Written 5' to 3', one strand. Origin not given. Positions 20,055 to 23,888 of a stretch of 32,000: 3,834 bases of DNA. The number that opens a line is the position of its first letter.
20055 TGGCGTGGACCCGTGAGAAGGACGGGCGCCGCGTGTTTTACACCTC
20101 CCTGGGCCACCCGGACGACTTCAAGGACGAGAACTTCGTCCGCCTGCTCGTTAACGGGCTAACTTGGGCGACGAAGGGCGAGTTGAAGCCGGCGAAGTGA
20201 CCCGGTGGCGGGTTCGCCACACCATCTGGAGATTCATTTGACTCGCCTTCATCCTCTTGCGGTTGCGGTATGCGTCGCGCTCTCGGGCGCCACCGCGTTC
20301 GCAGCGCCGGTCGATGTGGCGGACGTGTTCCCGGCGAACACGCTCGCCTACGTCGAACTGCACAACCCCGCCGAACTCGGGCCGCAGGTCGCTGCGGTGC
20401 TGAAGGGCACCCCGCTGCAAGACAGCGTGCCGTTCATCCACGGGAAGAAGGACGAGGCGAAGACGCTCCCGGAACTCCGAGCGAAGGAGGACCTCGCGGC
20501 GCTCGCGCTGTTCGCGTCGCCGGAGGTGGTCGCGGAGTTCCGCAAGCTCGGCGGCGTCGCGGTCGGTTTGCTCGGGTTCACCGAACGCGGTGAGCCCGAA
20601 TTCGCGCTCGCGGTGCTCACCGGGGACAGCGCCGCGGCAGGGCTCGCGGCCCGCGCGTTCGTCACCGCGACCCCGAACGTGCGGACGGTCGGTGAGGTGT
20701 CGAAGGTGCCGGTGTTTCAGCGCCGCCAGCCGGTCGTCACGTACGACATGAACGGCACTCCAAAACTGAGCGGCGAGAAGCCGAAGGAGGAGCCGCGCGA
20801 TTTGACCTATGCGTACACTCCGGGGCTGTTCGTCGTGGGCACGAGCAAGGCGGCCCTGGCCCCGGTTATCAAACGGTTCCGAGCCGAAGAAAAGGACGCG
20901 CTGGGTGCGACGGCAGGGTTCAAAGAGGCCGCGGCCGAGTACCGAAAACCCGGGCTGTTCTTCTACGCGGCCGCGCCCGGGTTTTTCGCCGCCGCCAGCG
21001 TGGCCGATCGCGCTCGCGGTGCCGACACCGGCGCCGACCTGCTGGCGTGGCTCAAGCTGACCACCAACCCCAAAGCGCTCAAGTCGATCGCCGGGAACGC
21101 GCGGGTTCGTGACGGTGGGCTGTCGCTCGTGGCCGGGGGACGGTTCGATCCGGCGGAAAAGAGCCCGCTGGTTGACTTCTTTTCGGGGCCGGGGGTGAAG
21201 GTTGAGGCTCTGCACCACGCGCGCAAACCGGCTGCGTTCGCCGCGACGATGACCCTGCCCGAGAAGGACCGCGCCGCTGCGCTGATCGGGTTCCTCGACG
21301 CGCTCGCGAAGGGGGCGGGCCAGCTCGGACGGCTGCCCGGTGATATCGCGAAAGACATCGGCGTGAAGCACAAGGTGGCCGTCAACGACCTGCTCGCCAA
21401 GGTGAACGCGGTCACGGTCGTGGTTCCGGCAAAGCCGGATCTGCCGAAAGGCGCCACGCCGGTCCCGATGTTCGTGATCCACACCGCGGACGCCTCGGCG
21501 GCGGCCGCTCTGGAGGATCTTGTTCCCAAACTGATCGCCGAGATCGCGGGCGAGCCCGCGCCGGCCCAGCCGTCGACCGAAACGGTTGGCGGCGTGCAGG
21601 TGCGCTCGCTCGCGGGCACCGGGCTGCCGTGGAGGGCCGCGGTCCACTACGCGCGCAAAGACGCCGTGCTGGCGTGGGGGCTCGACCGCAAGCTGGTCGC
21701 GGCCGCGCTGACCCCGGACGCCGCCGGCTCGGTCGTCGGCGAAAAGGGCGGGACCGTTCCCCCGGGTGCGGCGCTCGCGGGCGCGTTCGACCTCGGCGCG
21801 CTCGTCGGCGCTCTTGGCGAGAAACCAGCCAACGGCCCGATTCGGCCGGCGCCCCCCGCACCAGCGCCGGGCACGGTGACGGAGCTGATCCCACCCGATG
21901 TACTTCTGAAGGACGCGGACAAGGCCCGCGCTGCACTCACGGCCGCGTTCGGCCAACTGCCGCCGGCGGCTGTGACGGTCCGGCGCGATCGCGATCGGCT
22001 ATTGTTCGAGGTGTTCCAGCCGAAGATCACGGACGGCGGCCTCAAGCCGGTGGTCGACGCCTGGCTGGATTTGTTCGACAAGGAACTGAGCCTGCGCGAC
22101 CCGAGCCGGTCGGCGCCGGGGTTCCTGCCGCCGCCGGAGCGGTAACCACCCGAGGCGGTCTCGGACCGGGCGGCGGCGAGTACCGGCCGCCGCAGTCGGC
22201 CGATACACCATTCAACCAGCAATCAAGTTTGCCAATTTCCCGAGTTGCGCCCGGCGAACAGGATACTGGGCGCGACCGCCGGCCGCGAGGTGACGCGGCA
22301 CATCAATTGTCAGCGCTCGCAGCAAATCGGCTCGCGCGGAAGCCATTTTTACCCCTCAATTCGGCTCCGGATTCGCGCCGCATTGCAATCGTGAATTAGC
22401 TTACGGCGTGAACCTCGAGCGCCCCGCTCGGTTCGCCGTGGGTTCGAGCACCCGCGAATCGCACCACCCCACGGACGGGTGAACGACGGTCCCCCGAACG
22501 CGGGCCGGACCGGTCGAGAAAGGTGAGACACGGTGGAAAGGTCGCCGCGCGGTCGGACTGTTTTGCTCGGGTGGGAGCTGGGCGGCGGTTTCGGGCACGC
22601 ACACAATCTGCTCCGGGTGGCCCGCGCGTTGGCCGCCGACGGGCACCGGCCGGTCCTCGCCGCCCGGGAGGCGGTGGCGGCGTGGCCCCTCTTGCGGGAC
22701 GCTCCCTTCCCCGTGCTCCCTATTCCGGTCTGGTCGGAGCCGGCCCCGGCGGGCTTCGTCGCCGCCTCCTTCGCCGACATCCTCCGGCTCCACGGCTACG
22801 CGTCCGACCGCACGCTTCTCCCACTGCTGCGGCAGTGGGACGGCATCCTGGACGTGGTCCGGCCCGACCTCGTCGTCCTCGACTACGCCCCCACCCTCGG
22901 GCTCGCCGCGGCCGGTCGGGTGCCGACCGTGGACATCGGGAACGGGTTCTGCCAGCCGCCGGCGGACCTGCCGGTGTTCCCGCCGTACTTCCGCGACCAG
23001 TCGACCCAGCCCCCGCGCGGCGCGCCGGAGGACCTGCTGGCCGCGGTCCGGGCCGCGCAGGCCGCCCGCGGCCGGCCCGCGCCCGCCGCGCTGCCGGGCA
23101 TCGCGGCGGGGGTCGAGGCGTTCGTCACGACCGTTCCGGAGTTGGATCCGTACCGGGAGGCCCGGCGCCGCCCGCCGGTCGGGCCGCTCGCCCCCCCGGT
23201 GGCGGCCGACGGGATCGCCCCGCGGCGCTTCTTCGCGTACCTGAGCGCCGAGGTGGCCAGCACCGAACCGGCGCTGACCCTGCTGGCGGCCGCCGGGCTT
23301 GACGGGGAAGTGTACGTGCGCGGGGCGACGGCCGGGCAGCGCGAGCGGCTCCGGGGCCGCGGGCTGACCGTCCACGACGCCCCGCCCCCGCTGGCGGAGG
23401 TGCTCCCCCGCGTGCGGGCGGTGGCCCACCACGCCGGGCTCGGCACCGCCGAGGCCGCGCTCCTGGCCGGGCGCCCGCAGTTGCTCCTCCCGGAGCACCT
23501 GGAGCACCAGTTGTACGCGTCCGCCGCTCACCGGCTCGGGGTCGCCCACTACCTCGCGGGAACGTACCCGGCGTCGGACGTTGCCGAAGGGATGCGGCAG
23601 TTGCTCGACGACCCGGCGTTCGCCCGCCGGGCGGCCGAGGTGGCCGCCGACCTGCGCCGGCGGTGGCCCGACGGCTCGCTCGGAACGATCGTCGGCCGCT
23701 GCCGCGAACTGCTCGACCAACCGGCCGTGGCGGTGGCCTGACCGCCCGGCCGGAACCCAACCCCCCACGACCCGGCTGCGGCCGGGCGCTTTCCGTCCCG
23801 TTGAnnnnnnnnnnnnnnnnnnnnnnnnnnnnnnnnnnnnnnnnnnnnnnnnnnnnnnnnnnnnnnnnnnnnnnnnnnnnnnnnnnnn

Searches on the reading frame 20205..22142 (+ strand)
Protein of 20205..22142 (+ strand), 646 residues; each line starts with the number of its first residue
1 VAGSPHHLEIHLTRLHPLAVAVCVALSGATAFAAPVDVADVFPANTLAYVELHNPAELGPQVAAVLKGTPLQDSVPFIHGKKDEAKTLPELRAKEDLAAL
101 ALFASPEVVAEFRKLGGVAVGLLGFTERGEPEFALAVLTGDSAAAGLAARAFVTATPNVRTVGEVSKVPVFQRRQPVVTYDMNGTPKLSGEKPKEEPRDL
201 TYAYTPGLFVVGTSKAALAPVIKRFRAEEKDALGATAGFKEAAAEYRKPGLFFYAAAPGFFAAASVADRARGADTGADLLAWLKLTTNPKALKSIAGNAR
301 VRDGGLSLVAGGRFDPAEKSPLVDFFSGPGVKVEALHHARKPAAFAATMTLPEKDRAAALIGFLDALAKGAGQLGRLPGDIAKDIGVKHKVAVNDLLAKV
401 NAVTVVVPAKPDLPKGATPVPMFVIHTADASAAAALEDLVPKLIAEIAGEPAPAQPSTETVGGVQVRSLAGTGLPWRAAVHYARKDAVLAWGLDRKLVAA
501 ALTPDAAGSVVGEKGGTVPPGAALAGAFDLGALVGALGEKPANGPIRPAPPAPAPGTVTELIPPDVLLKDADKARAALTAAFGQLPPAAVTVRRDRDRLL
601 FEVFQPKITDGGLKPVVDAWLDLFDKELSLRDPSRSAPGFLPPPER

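Call 10: search_protein_families(library=pfam, proteins=[window:20205-22142:+], max_evalue=0.001)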
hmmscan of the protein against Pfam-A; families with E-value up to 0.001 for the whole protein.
window:20205-22142:+ (646 aa): 0 families

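Call 55: search_protein_families(library=pfam, proteins=[window:20205-22142:+], max_evalue=10)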
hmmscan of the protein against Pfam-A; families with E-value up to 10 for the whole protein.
window:20205-22142:+ (646 aa): 1 family
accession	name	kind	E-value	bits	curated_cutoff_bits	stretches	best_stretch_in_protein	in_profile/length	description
PF11146.13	DUF2905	-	0.08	13.6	22.2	1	359-382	12-35/64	Protein of unknown function (DUF2905)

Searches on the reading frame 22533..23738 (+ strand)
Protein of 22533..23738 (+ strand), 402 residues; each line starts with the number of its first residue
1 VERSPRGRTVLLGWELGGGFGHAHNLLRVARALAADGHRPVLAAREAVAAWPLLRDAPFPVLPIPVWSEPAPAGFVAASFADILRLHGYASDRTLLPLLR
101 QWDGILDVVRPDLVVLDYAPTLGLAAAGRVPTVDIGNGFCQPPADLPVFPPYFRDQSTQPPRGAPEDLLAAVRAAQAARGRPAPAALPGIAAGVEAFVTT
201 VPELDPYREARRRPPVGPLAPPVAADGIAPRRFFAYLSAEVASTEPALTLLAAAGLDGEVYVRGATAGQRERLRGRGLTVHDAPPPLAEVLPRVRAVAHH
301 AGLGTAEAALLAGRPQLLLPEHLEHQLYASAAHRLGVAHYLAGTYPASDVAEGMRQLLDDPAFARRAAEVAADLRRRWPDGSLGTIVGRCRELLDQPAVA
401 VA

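Call 10: search_protein_families(library=pfam, proteins=[window:22533-23738:+], max_evalue=0.001)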
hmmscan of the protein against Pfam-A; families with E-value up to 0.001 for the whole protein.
window:22533-23738:+ (402 aa): 1 family
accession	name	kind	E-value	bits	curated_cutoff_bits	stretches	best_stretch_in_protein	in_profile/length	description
PF06722.18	EryCIII-like_C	-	7.3e-12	45.9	31.7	1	250-374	4-129/145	Erythromycin biosynthesis protein CIII-like, C-terminal domain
